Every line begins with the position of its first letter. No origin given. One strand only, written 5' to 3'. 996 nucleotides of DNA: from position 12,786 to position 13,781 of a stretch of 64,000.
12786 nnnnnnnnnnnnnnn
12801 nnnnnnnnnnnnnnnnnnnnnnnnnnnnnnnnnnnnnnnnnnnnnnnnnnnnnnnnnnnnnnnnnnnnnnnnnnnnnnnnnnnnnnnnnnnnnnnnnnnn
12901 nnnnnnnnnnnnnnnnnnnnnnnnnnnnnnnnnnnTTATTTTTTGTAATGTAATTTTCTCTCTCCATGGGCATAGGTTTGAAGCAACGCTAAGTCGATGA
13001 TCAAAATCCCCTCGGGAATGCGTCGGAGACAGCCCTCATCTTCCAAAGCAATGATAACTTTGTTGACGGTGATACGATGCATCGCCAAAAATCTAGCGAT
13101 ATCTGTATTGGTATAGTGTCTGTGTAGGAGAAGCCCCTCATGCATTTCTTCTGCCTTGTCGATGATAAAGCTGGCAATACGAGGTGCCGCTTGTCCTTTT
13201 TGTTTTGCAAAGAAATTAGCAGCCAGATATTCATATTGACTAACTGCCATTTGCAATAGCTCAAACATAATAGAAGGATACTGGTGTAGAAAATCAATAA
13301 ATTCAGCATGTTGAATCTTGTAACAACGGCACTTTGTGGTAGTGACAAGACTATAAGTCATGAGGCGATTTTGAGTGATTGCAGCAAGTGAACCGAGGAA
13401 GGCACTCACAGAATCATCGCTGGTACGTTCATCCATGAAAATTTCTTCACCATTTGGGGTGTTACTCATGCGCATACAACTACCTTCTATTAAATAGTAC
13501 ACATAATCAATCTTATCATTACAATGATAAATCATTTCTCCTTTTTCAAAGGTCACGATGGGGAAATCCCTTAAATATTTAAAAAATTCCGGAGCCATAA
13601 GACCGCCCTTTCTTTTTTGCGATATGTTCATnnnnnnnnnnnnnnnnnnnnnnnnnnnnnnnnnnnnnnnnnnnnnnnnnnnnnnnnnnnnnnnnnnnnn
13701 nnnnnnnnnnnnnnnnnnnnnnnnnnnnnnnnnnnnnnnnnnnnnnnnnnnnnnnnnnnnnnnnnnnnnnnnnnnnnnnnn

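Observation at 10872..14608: Near-identical 17-bp palindromic motif upstream of the ASST gene and of permease B: candidate operator of the local Crp/Fnr paralog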

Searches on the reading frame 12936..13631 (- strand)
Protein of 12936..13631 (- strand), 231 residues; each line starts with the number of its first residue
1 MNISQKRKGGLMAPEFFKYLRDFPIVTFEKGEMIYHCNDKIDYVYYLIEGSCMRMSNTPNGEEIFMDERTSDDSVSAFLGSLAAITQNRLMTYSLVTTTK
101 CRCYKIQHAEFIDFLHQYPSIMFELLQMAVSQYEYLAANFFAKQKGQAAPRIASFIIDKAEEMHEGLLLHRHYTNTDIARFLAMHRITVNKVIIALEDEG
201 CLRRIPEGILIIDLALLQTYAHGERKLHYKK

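Call 7: search_protein_families(library=pfam, proteins=[window:12936-13631:-])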
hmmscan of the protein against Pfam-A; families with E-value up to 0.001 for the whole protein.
window:12936-13631:- (231 aa): 2 families
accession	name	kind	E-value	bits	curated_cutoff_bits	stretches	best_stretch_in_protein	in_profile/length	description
PF00027.35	cNMP_binding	-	4.9e-13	49.3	27.5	1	26-118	2-89/89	Cyclic nucleotide-binding domain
PF13545.12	HTH_Crp_2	-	2.6e-09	37.3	27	1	151-219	2-69/70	Crp-like helix-turn-helix domain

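Call 12: find_homologous_proteins(query=window:12939-13598:-)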
Query seq(220 aa) (220 aa): 28 proteins with E <= 0.001 among 122 candidates.
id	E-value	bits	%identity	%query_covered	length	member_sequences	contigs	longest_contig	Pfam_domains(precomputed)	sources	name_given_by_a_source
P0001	2.0e-144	496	100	100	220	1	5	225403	PF13545.13,PF00027.36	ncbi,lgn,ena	-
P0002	1.0e-50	190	45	98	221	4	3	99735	PF13545.13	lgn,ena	-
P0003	1.5e-50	190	44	98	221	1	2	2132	PF13545.13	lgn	-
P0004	1.6e-48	183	43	98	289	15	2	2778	PF13545.13,PF00027.36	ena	-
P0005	3.0e-47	179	43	98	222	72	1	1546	PF13545.13,PF00027.36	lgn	-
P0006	5.7e-45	172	42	98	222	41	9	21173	PF13545.13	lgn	-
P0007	1.4e-42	164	42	96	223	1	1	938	PF13545.13,PF00027.36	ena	-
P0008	3.9e-42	162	43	96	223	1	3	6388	PF13545.13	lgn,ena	-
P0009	5.4e-42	162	43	96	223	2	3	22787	PF13545.13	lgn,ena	-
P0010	7.5e-41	158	43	96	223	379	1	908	PF13545.13,PF00027.36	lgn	-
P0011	1.0e-40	158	42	96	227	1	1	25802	PF13545.13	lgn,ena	-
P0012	2.0e-40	157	43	96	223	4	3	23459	PF13545.13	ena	-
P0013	3.4e-40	156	41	96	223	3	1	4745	PF13545.13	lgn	-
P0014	1.7e-39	154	41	96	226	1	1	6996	PF13545.13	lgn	-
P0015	2.1e-39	153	41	96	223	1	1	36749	PF13545.13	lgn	-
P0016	2.4e-39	153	41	96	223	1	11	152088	PF13545.13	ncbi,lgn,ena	-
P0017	4.3e-39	152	41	96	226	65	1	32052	PF13545.13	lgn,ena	-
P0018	8.4e-39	151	41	96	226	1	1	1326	PF13545.13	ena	-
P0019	1.3e-38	151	41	96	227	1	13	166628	PF13545.13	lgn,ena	-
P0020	2.0e-38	150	40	96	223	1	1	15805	PF13545.13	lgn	-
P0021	3.1e-38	150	42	96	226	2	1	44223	PF13545.13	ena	-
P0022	4.3e-38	149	42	96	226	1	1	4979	PF13545.13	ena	-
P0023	4.5e-38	149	42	96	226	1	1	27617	PF13545.13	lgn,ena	-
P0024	2.9e-37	146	41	96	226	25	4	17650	PF13545.13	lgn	-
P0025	4.1e-37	146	40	96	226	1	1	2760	PF13545.13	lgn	-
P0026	4.3e-37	146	41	96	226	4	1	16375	PF13545.13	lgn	-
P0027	1.1e-26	112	45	62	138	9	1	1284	PF13545.13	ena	-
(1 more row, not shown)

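Call 13: find_encoding_contigs(protein=P0001, flank=6000, max_places=5)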
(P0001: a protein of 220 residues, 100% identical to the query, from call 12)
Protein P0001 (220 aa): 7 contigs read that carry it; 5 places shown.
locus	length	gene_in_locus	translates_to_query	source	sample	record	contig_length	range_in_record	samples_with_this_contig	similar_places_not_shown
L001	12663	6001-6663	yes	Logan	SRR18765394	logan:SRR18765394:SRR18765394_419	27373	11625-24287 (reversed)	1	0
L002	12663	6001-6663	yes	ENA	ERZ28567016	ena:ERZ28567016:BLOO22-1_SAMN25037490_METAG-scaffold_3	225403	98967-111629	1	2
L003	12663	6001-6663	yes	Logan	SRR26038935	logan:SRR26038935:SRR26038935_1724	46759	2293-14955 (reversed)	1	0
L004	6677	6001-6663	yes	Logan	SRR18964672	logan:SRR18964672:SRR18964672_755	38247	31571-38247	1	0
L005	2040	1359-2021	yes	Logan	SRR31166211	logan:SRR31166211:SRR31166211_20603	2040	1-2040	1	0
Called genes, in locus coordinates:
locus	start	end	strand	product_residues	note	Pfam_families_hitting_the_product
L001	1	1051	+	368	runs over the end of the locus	PF00383:dCMP_cyt_deam_1, PF14437:MafB19-deam, PF01872:RibD_C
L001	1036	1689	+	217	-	PF00677:Lum_binding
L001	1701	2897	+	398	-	PF00926:DHBP_synthase, PF00925:GTP_cyclohydro2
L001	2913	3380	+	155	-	PF00885:DMRL_synthase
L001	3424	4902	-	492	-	PF03600:CitMHS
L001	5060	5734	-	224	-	PF06912:DUF1275, PF04246:RseC_MucC (faint)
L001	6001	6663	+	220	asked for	PF00027:cNMP_binding, PF13545:HTH_Crp_2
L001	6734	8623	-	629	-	PF17425:Arylsulfotran_N, PF05935:Arylsulfotrans, PF14269:Arylsulfotran_2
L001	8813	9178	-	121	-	PF11756:YgbA_NO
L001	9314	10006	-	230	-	PF00939:Na_sulph_symp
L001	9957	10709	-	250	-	PF00939:Na_sulph_symp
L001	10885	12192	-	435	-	PF00768:Peptidase_S11, PF13354:Beta-lactamase2, PF09211:DUF1958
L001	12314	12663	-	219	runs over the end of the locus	PF00027:cNMP_binding, PF13545:HTH_Crp_2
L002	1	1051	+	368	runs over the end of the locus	PF00383:dCMP_cyt_deam_1, PF14437:MafB19-deam, PF01872:RibD_C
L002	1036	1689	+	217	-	PF00677:Lum_binding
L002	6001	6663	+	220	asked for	PF00027:cNMP_binding, PF13545:HTH_Crp_2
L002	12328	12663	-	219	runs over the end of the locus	PF00027:cNMP_binding, PF13545:HTH_Crp_2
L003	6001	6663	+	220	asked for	PF00027:cNMP_binding, PF13545:HTH_Crp_2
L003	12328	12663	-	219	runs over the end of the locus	PF00027:cNMP_binding, PF13545:HTH_Crp_2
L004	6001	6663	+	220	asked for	PF00027:cNMP_binding, PF13545:HTH_Crp_2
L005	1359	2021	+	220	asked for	PF00027:cNMP_binding, PF13545:HTH_Crp_2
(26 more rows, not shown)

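Call 14: find_encoding_contigs(protein=P0002, flank=8000, max_places=4)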
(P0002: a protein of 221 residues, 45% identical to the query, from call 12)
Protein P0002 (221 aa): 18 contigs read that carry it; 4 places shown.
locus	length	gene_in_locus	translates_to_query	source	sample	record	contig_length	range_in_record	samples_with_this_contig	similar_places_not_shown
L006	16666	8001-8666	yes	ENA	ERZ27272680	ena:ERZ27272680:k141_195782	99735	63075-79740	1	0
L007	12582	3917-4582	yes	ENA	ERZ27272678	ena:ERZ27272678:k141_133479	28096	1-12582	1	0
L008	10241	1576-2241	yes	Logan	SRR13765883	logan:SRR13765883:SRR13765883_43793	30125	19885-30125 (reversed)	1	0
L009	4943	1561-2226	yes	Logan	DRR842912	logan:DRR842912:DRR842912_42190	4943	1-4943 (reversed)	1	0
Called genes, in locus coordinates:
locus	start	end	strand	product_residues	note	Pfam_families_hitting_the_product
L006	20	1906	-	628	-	PF17425:Arylsulfotran_N, PF05935:Arylsulfotrans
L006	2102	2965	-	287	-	PF00126:HTH_1, PF03466:LysR_substrate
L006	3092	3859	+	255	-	PF03591:AzlC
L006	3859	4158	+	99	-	PF05437:AzlD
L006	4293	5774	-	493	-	PF03600:CitMHS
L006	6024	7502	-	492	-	PF03600:CitMHS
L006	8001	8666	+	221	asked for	PF13545:HTH_Crp_2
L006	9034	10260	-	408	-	PF00375:SDF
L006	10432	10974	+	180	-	PF00857:Isochorismatase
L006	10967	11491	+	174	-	PF03167:UDG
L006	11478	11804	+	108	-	PF07883:Cupin_2 (faint)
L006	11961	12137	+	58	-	-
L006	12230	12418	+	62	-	-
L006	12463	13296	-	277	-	PF00248:Aldo_ket_red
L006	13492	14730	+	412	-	PF02127:Peptidase_M18, PF05343:Peptidase_M42 (weak)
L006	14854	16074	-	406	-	PF00291:PALP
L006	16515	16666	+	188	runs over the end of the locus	PF13662:Toprim_4 (weak), PF01751:Toprim, PF13331:DUF4093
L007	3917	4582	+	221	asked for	PF13545:HTH_Crp_2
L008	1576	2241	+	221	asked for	PF13545:HTH_Crp_2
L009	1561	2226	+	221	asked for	PF13545:HTH_Crp_2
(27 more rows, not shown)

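Call 22: find_related_loci(query=A2, collection=genome_contigs, flank=10000)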
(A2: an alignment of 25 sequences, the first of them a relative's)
Query A2 (220 aa) in genome_contigs; peptide patterns used: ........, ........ (x = any residue, [..] = any of these).
103 stretches matched a pattern; 11 encode a relative of the query (tblastn E <= 1e-3); 11 distinct loci.
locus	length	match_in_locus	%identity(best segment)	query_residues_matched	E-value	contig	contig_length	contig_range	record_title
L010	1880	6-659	44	4-220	5e-58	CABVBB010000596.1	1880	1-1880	MAG TPA_asm: uncultured Peptococcaceae bacterium isolate MGYG-HGUT-04556 genome assembly, contig: GUT_GENOME282991_596,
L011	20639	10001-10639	42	9-220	1e-54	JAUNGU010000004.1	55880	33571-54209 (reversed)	MAG: Peptococcaceae bacterium isolate S27M_St_37 NODE_294_length_55880_cov_8.260511, whole genome shotgun sequence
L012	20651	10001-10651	43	6-220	8e-55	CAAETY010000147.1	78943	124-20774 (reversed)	MAG TPA_asm: Peptococcaceae bacterium, isolate HGM14211, WGS project CAAETY010000000 data, contig: ERS608579_47_k95_1553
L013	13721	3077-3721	41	9-220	3e-46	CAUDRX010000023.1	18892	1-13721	MAG TPA_asm: uncultured Peptococcaceae bacterium isolate SRR18940290_bin.51_MetaWRAP_v1.3_MAG genome assembly, contig: E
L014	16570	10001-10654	41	9-220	2e-46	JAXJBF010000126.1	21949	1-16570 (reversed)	MAG: Peptococcaceae bacterium isolate DOME_MAG_11354 11354_W0105_k141_157221, whole genome shotgun sequence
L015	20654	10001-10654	42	9-220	4e-46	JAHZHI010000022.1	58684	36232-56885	MAG: Peptococcaceae bacterium isolate HRGM_Genome_3247 HRGM_Genome_3247_22, whole genome shotgun sequence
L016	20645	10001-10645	42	9-220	5e-46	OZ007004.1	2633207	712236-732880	MAG: uncultured Peptococcaceae bacterium isolate 6732_HOM_VAC_s129.ctg000173l_hifiasm_large MAG genome assembly, chromos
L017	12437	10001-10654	42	9-220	8e-46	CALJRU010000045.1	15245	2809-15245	MAG TPA_asm: uncultured Peptococcaceae bacterium isolate ERR1953520_bin.95_CONCOCT_v1.1_MAG genome assembly, contig: ERZ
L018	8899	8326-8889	42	6-191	9e-46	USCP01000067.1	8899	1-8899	uncultured Peptococcaceae bacterium isolate UMGS1590 genome assembly, contig: NODE_1314_length_8899_cov_3.95025, whole g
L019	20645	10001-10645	41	9-220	1e-45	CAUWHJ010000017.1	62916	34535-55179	MAG: uncultured Peptococcaceae bacterium isolate SRS17165169__bin28 genome assembly, contig: SRS17165169_NODE_158_length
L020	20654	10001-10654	40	9-220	1e-43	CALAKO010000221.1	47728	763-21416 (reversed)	MAG TPA_asm: uncultured Peptococcaceae bacterium isolate SRR7658648_bin.69_CONCOCT_v1.1_MAG genome assembly, contig: ERZ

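Call 25: find_encoding_contigs(protein=P0016, flank=10000, max_places=2)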
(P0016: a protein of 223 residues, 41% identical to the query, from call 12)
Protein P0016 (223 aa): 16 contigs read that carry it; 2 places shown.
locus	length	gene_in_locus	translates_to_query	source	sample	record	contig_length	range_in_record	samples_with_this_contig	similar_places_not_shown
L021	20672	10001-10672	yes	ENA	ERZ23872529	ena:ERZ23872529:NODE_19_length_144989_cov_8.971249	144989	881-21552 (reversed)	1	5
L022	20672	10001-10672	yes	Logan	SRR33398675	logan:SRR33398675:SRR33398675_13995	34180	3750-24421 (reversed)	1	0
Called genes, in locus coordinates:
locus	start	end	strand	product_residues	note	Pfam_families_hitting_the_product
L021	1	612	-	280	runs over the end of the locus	PF01226:Form_Nir_trans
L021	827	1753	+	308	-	PF00561:Abhydrolase_1, PF12146:Hydrolase_4, PF12697:Abhydrolase_6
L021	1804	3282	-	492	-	PF03600:CitMHS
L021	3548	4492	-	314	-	PF00126:HTH_1, PF03466:LysR_substrate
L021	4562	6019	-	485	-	PF00939:Na_sulph_symp, PF03600:CitMHS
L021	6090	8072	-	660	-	PF01663:Phosphodiest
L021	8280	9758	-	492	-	PF03600:CitMHS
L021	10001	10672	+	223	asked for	PF13545:HTH_Crp_2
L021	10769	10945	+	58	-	-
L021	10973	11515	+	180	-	PF00857:Isochorismatase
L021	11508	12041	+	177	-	PF03167:UDG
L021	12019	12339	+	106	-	PF07883:Cupin_2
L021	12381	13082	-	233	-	PF02683:DsbD_TM, PF13386:DsbD_2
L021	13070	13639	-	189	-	PF00085:Thioredoxin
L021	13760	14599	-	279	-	PF00248:Aldo_ket_red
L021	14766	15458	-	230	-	-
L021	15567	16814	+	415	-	PF02127:Peptidase_M18, PF05343:Peptidase_M42 (weak)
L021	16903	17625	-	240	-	PF02589:LUD_dom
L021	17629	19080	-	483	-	PF02589:LUD_dom, PF13187:Fer4_9 (faint), PF13484:Fer4_16 (faint), PF00037:Fer4 (faint), PF12797:Fer4_2 (faint), PF12838:Fer4_7 (weak), PF13183:Fer4_8, PF11870:LutB_C, +1 more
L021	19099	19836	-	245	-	PF02754:CCG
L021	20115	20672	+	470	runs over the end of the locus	PF00300:His_Phos_1, PF05235:CHAD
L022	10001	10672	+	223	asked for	PF13545:HTH_Crp_2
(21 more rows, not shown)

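Call 26: find_encoding_contigs(protein=P0019, flank=10000, max_places=2)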
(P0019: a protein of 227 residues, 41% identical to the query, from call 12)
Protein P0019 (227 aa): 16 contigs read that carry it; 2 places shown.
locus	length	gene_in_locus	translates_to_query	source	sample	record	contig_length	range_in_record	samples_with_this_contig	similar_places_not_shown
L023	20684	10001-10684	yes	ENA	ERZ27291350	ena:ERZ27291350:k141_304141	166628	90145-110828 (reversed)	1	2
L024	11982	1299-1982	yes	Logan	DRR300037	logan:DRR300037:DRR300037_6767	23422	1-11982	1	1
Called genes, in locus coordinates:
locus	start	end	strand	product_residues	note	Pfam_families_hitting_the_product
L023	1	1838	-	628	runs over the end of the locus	PF17425:Arylsulfotran_N, PF05935:Arylsulfotrans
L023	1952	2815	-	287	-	PF00126:HTH_1, PF03466:LysR_substrate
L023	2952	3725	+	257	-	PF03591:AzlC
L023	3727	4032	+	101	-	PF05437:AzlD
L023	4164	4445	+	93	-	PF04221:RelB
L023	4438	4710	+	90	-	PF15738:YafQ_toxin, PF05016:ParE_toxin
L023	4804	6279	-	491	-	PF03600:CitMHS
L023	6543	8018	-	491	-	PF03600:CitMHS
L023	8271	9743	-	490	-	PF03600:CitMHS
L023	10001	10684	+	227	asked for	PF13545:HTH_Crp_2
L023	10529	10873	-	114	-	-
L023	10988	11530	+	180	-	PF00857:Isochorismatase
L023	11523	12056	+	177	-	PF03167:UDG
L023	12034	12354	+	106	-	PF07883:Cupin_2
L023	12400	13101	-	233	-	PF00702:Hydrolase, PF13419:HAD_2, PF13242:Hydrolase_like (weak)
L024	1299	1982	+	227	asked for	PF13545:HTH_Crp_2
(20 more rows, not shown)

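Call 27: search_solved_structures(query=window:12939-13598:-, max_evalue=1, show_alignments=2)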
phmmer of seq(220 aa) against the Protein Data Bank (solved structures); distinct sequences matched with E-value up to 1: 54.
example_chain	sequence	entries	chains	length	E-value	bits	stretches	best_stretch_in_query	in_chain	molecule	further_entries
7pza_A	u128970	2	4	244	2.5e-08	37.1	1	18-217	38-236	Putative cAMP-binding protein-catabolite gene activator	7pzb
1hw5_A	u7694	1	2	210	1.4e-05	28.2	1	19-192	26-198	CATABOLITE GENE ACTIVATOR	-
1o5l_A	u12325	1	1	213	1.5e-05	28.1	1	12-194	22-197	transcriptional regulator, crp family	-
1ruo_A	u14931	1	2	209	2.9e-05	27.1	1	19-192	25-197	PROTEIN (CATABOLITE GENE ACTIVATOR PROTEIN (CAP))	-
4cyd_A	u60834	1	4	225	4e-05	26.7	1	9-206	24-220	PROBABLE TRANSCRIPTION REGULATOR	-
4byy_A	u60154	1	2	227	4.1e-05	26.6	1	9-206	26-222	TRANSCRIPTIONAL REGULATOR, CRP/FNR FAMILY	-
4i02_A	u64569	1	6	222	4.3e-05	26.6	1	19-192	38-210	Catabolite gene activator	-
4bh9_A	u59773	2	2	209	4.6e-05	26.5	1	19-192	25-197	cAMP-activated global transcriptional regulator CRP | CAMP RECEPTOR PROTEIN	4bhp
3h3z_A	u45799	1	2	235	4.9e-05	26.4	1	16-213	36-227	Cyclic nucleotide-binding protein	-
6dt4_A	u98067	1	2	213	5.1e-05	26.3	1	19-192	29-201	Cyclic AMP receptor protein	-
3r6s_A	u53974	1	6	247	5.4e-05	26.2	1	9-206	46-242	transcription regulator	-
3fx3_A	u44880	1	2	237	5.5e-05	26.2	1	16-212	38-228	Cyclic nucleotide-binding protein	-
4i09_A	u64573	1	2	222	6.2e-05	26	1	19-192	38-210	Catabolite gene activator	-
4i0a_A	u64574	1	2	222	7.1e-05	25.8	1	19-192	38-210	Catabolite gene activator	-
1o3s_A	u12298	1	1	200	7.4e-05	25.8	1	19-192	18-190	CATABOLITE GENE ACTIVATOR PROTEIN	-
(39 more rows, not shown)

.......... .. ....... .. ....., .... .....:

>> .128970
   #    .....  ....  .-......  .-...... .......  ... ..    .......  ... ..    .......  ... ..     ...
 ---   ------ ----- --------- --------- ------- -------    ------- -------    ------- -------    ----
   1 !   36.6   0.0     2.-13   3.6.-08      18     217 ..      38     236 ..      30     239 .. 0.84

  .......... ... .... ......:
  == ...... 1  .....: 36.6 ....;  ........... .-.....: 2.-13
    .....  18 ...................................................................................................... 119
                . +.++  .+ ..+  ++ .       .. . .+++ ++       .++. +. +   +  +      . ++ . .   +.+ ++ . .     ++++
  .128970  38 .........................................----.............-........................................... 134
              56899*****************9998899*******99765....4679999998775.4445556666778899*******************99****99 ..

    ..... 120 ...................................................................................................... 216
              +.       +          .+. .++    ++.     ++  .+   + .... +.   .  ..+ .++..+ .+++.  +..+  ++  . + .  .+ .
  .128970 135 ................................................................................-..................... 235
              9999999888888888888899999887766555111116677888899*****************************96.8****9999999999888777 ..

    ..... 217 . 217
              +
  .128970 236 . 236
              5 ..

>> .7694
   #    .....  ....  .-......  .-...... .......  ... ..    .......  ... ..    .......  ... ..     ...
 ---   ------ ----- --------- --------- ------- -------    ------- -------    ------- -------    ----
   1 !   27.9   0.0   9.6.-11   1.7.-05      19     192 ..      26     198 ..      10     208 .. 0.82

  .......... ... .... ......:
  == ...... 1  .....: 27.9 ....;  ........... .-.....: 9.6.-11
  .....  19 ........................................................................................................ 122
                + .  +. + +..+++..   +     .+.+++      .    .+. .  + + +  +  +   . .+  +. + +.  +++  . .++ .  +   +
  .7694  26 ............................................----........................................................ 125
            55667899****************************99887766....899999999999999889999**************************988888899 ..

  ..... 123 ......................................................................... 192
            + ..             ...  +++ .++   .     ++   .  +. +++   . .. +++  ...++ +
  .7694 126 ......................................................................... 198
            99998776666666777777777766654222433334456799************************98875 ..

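Call 54: predict_structure(alignment_id=A2)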
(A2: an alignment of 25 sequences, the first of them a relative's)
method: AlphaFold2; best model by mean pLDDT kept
length: 220 residues; sequences in the alignment: 25
mean_pLDDT: 84.3   pTM: 0.62
mean pLDDT of the five models: 84.3, 81.5, 79.9, 79.3, 78.5
residues with pLDDT >= 90: 87; 70-90: 104; 50-70: 28; < 50: 1
segments of 3 or more residues with pLDDT < 50: none
pLDDT, mean of each block of 10 residues (from residue 1): 83 95 85 93 70 68 87 76 89 94 91 87 70 74 92 85 79 80 93 92 94 77
secondary structure, 60 per line:
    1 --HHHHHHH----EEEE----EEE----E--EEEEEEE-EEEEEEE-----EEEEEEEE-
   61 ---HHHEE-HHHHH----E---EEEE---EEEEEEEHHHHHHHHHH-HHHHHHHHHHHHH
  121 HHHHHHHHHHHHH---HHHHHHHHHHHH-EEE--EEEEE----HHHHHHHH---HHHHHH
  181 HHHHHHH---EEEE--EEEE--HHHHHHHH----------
elements in order: H3-9 E14-17 E22-24 E32-38 E40-46 E52-59 H70-74 E83-86 E90-96 H97-106 H108-133 H137-148 E150-152 E155-159 H164-171 H175-187 E191-194 E197-200 H203-210
